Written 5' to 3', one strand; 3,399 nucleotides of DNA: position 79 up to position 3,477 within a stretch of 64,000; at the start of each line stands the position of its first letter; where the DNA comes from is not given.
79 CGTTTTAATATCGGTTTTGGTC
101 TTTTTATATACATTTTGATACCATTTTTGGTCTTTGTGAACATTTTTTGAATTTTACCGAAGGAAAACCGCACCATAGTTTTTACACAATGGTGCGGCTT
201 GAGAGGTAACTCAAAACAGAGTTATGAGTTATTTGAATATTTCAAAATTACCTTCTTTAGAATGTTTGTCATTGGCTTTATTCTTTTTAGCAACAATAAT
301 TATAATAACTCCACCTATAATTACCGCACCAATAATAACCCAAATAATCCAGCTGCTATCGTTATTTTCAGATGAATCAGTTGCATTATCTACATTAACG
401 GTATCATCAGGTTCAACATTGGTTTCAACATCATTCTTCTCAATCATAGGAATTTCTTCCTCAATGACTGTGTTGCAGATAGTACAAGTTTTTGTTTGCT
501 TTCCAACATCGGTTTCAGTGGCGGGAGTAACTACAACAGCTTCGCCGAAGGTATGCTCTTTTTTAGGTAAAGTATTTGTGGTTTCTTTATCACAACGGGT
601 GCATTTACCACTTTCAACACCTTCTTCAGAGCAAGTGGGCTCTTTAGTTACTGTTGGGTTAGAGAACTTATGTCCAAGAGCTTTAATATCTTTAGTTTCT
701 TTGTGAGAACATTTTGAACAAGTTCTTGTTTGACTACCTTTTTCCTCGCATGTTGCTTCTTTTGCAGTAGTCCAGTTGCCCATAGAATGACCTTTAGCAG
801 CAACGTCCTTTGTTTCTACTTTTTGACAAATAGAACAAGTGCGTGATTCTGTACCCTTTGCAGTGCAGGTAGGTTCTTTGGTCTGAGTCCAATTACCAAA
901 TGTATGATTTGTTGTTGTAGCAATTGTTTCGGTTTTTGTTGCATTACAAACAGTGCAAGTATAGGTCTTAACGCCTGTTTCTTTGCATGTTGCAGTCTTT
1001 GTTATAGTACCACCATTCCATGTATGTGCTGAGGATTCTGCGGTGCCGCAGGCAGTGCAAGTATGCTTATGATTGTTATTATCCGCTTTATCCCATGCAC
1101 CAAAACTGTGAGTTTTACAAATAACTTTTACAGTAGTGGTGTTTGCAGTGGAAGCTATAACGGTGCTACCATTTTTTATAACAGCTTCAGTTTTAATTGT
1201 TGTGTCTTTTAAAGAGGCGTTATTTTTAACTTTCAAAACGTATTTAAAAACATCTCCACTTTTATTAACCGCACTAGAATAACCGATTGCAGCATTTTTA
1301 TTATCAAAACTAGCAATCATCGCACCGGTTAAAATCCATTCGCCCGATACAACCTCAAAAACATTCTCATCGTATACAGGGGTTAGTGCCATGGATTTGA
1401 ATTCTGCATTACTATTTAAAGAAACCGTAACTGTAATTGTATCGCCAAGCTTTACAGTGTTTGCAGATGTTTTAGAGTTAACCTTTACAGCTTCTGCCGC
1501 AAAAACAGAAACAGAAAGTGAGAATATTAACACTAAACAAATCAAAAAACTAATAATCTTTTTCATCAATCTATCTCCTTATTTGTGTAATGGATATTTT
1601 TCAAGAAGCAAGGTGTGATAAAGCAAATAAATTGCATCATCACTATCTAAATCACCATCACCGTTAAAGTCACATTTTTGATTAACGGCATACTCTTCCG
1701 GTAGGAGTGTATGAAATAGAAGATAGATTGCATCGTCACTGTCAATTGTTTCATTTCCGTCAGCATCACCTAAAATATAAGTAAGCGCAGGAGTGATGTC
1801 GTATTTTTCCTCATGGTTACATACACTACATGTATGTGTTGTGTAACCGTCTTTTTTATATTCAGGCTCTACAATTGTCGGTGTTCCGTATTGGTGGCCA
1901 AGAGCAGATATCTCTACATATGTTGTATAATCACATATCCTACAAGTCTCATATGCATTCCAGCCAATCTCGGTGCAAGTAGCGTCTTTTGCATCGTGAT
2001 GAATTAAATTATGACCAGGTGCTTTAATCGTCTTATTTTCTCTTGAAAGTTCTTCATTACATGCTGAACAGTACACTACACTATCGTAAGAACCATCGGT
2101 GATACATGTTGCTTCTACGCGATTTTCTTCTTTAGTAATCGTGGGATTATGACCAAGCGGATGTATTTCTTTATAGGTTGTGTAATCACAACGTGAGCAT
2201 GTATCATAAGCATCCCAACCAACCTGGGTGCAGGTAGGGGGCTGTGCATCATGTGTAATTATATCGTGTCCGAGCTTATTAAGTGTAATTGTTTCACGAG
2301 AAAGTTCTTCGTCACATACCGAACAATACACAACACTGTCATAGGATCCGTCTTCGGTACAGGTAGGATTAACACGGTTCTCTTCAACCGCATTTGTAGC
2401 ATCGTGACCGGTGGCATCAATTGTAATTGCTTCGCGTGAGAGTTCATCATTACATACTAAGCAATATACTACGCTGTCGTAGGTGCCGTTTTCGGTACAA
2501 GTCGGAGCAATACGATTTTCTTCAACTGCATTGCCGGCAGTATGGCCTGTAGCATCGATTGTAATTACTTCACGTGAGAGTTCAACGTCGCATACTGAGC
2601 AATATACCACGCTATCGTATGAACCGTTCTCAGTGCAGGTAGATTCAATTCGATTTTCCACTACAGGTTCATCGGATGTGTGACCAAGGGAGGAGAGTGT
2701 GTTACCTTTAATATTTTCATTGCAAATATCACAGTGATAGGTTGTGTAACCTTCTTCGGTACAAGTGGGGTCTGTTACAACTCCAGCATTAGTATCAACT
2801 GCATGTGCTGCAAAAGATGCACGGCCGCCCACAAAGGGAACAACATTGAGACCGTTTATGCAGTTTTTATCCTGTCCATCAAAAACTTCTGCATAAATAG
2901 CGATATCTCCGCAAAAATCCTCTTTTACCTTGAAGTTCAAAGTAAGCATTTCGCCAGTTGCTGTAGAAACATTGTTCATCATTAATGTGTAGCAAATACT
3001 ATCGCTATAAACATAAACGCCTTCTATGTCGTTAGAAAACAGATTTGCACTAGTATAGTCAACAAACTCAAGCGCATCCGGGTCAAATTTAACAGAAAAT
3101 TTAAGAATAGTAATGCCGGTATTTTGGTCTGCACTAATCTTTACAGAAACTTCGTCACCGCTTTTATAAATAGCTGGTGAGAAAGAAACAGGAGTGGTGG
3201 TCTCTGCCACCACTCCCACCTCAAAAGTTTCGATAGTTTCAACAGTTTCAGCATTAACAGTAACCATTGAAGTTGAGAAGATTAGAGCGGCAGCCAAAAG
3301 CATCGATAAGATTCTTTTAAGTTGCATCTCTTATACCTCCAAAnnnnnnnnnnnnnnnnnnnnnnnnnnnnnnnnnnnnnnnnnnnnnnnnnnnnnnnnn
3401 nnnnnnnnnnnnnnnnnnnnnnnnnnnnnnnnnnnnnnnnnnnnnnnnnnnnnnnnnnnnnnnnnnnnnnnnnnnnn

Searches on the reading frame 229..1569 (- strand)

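Call 6: search_protein_families(library=pfam, proteins=[window:229-1569:-], max_evalue=0.01)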
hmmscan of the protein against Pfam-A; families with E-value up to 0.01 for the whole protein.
window:229-1569:- (446 aa): 1 family
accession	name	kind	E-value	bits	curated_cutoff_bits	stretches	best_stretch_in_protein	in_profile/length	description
PF00963.24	Cohesin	-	4.7e-06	27.3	24.1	1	35-147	6-137/139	Cohesin domain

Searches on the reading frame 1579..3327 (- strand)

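Call 6: search_protein_families(library=pfam, proteins=[window:1579-3327:-], max_evalue=0.01)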
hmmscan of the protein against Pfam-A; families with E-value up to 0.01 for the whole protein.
window:1579-3327:- (582 aa): 1 family
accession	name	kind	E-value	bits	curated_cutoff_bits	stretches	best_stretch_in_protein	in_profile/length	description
PF00963.24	Cohesin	-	5.5e-08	33.5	24.1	1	55-137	11-104/139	Cohesin domain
